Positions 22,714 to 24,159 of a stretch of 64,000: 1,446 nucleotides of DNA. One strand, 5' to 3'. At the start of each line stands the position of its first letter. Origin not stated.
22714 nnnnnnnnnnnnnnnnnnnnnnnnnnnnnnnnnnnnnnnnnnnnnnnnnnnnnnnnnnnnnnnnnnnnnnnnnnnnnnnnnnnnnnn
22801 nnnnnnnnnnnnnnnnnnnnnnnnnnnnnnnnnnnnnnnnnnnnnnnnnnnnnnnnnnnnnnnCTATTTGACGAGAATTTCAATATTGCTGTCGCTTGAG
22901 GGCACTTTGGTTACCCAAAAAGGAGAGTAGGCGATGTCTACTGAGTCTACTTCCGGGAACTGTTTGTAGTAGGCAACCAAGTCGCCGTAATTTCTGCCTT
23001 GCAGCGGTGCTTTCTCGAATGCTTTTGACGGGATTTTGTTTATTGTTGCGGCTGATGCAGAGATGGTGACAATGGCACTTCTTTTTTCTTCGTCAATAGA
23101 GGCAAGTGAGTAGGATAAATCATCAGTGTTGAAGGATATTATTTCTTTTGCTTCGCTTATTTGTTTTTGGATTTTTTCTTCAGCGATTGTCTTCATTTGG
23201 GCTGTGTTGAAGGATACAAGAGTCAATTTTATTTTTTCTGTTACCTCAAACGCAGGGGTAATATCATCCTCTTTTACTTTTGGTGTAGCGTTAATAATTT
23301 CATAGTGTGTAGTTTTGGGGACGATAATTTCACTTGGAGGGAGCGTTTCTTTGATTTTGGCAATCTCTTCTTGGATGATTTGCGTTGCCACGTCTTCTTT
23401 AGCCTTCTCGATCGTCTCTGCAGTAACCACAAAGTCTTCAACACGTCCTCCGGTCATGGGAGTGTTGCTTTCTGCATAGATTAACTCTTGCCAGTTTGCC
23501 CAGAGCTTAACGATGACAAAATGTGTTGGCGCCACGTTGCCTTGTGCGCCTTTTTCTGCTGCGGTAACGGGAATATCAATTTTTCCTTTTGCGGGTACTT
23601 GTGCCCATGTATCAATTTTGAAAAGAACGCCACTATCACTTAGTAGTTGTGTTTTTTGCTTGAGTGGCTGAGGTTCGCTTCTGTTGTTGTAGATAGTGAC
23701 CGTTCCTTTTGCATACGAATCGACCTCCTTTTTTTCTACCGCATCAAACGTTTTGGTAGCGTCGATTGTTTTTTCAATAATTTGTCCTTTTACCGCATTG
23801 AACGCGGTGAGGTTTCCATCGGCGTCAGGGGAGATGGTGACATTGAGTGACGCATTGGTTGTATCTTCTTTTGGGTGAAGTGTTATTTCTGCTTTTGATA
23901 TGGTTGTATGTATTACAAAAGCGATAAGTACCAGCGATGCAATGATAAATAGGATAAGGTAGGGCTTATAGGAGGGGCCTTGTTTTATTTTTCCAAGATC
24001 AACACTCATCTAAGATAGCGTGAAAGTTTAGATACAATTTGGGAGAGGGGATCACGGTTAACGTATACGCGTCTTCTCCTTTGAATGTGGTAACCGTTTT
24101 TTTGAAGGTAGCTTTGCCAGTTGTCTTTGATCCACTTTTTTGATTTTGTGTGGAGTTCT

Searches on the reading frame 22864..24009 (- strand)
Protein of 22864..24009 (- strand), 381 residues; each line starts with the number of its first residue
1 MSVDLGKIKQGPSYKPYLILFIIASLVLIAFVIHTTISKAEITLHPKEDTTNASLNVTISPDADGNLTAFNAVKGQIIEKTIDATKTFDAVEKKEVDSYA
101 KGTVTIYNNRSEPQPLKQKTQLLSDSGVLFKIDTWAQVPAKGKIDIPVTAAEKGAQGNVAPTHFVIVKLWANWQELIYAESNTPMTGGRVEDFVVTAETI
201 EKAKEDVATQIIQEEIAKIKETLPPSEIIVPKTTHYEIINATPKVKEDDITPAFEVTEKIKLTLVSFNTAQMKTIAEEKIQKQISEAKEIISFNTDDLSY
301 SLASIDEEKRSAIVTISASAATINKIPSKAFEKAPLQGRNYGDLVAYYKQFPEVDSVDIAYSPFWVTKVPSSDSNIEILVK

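Call 8: search_protein_families(library=pfam, proteins=[window:22864-24009:-])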
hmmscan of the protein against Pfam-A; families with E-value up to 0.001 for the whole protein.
window:22864-24009:- (381 aa): 0 families

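Call 21: find_encoding_contigs(protein=window:22864-24009:-, flank=3000, max_places=10)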
Protein window:22864-24009:- (381 aa): 3 contigs read that carry it; 1 place shown.
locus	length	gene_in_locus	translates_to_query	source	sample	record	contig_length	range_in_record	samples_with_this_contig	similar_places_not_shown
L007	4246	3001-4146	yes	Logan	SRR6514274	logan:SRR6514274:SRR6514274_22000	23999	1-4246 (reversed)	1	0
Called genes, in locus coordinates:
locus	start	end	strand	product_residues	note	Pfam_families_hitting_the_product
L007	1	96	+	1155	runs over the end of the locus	PF02811:PHP, PF07733:DNA_pol3_alpha, PF17657:DNA_pol3_finger, PF14579:HHH_6, PF01336:tRNA_anti-codon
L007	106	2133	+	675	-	PF00990:GGDEF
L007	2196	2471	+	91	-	-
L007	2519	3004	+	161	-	-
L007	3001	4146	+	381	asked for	PF04865:Baseplate_J (weak)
